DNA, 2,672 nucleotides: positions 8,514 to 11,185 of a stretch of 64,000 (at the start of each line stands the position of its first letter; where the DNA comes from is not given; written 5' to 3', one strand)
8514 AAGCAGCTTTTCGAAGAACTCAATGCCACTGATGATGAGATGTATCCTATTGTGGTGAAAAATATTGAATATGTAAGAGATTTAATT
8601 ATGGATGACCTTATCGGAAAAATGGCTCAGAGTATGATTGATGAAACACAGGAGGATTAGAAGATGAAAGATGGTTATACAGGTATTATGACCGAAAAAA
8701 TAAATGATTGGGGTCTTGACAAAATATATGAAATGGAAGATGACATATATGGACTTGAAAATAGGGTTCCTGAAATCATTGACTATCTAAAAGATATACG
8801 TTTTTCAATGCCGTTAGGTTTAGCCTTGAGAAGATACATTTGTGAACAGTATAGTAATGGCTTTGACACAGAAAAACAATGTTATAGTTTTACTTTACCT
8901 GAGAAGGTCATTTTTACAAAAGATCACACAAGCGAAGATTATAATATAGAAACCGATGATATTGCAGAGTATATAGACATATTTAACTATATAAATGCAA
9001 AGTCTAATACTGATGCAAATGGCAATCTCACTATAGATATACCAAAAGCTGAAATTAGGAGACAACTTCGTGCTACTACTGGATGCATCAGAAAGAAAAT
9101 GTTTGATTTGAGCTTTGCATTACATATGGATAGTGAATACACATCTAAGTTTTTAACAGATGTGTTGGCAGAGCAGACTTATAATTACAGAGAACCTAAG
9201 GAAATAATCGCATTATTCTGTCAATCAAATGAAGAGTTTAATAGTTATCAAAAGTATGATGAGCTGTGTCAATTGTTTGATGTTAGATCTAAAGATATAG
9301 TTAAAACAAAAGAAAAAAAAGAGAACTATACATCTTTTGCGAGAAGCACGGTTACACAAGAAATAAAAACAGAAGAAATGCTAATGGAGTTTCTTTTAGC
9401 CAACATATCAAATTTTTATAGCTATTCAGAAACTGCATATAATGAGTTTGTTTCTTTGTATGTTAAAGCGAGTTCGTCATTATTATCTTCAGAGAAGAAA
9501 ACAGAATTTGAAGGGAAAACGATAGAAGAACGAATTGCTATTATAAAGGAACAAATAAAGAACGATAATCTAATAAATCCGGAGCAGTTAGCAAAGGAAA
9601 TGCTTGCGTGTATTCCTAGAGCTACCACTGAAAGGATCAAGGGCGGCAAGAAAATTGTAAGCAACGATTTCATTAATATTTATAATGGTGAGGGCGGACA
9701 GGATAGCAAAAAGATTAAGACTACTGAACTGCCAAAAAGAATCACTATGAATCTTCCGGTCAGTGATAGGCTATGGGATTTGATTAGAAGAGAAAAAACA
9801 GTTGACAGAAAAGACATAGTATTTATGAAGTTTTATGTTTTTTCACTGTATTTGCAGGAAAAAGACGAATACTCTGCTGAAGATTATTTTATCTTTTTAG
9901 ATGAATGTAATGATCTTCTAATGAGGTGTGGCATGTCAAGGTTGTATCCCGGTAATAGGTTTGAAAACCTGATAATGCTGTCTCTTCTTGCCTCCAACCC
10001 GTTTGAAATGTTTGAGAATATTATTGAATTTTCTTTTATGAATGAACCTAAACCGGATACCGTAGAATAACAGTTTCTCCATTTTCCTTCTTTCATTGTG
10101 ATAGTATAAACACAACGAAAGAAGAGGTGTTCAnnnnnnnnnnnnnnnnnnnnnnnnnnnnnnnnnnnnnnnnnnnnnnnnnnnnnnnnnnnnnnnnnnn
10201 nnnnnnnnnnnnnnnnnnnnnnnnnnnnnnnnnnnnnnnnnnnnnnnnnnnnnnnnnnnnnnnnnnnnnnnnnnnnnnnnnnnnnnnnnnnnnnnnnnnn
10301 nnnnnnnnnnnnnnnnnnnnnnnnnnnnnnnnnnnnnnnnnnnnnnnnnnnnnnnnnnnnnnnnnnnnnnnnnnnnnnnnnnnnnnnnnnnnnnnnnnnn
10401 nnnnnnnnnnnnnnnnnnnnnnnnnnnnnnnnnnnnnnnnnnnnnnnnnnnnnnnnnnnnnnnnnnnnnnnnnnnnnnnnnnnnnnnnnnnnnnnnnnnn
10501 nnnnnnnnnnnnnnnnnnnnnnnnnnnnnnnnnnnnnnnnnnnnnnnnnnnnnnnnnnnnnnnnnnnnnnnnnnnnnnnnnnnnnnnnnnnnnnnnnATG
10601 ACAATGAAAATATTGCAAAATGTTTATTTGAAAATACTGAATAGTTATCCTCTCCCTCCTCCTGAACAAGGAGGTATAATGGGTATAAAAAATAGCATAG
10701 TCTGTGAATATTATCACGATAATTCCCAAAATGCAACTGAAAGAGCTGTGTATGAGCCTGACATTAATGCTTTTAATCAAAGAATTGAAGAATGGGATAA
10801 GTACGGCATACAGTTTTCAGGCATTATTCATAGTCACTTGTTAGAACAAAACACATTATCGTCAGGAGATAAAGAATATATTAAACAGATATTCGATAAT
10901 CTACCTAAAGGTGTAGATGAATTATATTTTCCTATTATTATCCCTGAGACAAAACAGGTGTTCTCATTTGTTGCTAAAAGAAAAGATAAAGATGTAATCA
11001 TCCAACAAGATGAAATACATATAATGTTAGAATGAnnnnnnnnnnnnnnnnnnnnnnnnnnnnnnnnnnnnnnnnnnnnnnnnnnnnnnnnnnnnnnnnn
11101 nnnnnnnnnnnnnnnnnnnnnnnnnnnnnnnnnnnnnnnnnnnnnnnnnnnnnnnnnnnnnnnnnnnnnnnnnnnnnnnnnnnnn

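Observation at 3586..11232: Candidate undescribed multi-gene conflict/defence operon: TNT-like protein + kinase-NB-ARC-TPR + two orphans + JAB peptidase + Cys-rich miniprotein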

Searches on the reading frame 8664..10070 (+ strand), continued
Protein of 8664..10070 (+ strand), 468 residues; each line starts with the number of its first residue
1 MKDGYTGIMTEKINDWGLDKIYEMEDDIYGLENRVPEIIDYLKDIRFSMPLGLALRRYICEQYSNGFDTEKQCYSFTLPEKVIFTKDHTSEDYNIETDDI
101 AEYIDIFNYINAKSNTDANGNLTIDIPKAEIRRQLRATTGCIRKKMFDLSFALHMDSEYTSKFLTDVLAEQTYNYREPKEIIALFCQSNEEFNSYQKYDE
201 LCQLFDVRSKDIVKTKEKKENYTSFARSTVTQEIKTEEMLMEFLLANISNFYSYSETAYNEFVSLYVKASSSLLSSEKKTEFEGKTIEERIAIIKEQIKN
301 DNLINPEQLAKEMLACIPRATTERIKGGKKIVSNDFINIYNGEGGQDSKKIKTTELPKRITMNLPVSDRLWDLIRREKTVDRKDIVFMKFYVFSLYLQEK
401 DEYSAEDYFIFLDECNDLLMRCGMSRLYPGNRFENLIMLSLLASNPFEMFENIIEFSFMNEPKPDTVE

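Call 92: find_encoding_contigs(protein=P0009, flank=10000, max_places=2)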
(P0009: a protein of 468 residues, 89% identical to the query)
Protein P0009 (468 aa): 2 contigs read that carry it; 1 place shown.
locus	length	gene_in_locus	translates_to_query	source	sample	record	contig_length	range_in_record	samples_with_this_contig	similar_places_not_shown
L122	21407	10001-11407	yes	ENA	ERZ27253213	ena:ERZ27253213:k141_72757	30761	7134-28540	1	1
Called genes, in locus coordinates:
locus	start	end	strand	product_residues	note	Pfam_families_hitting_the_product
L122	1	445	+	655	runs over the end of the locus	-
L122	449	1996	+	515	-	PF00069:Pkinase, PF07714:PK_Tyr_Ser-Thr (weak)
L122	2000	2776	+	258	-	-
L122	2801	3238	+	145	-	-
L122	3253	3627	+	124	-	PF15616:TerY_C (weak)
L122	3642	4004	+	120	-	PF15616:TerY_C (weak)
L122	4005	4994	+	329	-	PF01841:Transglut_core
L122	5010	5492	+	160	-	PF05154:TM2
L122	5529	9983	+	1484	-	PF00069:Pkinase, PF00931:NB-ARC (weak), PF24885:TPR_NPHP3 (faint), PF00515:TPR_1 (faint), PF07719:TPR_2 (faint), PF13176:TPR_7 (faint), PF13181:TPR_8 (faint), PF17874:TPR_MalT, +3 more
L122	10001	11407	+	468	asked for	-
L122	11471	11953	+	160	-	-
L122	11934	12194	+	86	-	-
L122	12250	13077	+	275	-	PF03747:ADP_ribosyl_GH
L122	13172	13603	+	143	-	-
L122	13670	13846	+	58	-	-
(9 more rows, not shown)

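Call 98: search_solved_structures(query=A3, max_evalue=1)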
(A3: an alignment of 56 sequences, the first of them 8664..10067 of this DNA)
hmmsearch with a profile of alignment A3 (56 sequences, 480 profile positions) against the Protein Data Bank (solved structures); distinct sequences matched with E-value up to 1: 2.
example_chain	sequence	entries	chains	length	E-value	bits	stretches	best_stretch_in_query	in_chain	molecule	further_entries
2kpo_A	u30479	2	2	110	0.16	13.9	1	224-299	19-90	rossmann 2x2 fold protein | De novo designed rossmann 2x2 fold protein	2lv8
3e7n_A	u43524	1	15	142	0.59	12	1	236-277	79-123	D-ribose high-affinity transport system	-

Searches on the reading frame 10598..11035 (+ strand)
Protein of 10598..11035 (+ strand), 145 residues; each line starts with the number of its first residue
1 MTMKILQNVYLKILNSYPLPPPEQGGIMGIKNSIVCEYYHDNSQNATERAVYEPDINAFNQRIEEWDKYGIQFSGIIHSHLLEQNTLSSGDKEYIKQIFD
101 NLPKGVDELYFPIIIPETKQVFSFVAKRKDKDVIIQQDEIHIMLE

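Call 5: search_protein_families(library=pfam, proteins=[window:10598-11035:+], max_evalue=0.1)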
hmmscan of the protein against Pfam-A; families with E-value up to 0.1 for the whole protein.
window:10598-11035:+ (145 aa): 1 family
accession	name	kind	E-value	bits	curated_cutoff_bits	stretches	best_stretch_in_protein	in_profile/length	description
PF14464.11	Prok-JAB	-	0.00025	21.4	25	1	21-109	17-95/114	Prokaryotic homologs of the JAB domain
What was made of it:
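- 10598..11035 (+): E: a minimal JAB/JAMM metallopeptidase (145 aa) with an intact active-site motif. Pfam Prok-JAB E 2.5e-4, below the cut-off (call 5).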

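Call 6: search_protein_families(library=padloc, proteins=[window:10598-11035:+], max_evalue=0.1)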
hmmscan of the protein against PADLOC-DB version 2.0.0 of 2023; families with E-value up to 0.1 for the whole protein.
window:10598-11035:+ (145 aa): 3 families
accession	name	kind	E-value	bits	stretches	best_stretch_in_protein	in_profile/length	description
PDLC00891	JAB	-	0.0011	16.4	1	43-100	59-116/159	JAB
PDLC00898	JAB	-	0.0063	14.1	1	43-99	65-121/162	JAB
PDLC00938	Cas3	-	0.019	12.2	1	56-134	42-118/358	CRISPR-associated helicase Cas3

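Call 7: search_protein_families(library=ncbifam, proteins=[window:10598-11035:+], max_evalue=0.1)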
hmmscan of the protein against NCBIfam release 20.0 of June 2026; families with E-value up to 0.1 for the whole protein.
window:10598-11035:+ (145 aa): 1 family
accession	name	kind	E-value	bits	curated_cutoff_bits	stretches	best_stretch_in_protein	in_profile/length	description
TIGR01587.1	cas3_core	equivalog_domain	0.073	12.2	102.45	1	56-134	42-118/358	CRISPR-associated helicase Cas3'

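Call 8: search_protein_families(library=phrogs, proteins=[window:10598-11035:+], max_evalue=0.1)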
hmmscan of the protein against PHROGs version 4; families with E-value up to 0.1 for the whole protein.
window:10598-11035:+ (145 aa): 2 families
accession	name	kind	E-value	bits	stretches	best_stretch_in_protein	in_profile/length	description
phrog_26981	-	unknown function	0.046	12.9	1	11-57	153-198/800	-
phrog_29526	-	unknown function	0.07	14.3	1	26-105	32-105/116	-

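Call 55: search_solved_structures(query=A7, max_evalue=1, show_alignments=2)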
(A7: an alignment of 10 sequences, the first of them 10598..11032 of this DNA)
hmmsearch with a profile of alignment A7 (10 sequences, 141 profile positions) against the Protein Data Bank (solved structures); distinct sequences matched with E-value up to 1: 13.
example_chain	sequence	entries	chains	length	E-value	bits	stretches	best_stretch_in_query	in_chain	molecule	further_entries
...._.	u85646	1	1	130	9.8e-05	25.4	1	5-91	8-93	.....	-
5ld9_A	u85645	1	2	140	0.00012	25.1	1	5-91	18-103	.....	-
4gos_A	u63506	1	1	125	0.1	15.6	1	25-91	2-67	V-set domain-containing T-cell activation inhibitor 1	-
6oza_A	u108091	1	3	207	0.34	14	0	71-105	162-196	Two-component sensor histidine kinase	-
4msd_A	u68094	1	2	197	0.34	13.9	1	2-90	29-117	AMSH-like protease sst2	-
7lm3_A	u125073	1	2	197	0.42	13.7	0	2-90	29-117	AMSH-like protease sst2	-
4jxe_A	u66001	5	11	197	0.43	13.6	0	2-90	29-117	AMSH-like protease sst2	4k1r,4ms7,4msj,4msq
4zd4_A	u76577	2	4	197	0.51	13.4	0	2-90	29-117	AMSH-like protease sst2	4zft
4zd5_A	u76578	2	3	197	0.51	13.4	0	2-90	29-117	AMSH-like protease sst2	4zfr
8r56_A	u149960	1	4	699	0.64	13.1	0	56-92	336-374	Glycosyl hydrolase, family 31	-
2kks_A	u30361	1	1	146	0.79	12.8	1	7-90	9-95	Uncharacterized protein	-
2kcq_A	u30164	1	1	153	0.95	12.5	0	1-91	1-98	Mov34/MPN/PAD-1 family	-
7l97_A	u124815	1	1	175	1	12.4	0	9-90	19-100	AMSH-like protease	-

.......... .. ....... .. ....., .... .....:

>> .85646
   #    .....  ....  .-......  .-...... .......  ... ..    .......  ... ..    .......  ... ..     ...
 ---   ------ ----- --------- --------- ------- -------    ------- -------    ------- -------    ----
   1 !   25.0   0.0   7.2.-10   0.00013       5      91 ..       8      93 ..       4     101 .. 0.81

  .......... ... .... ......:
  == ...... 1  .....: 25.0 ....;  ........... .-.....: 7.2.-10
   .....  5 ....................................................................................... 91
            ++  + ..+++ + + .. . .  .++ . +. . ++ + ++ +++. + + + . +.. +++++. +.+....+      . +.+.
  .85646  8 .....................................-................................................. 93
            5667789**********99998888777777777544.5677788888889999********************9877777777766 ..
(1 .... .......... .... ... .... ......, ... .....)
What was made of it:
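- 10598..11035 (+): Best PDB match is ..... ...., E 1e-4 (call 55).
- On JAB/JAMM metallopeptidase (E): The profile hits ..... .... at E 1e-4 (call 55).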
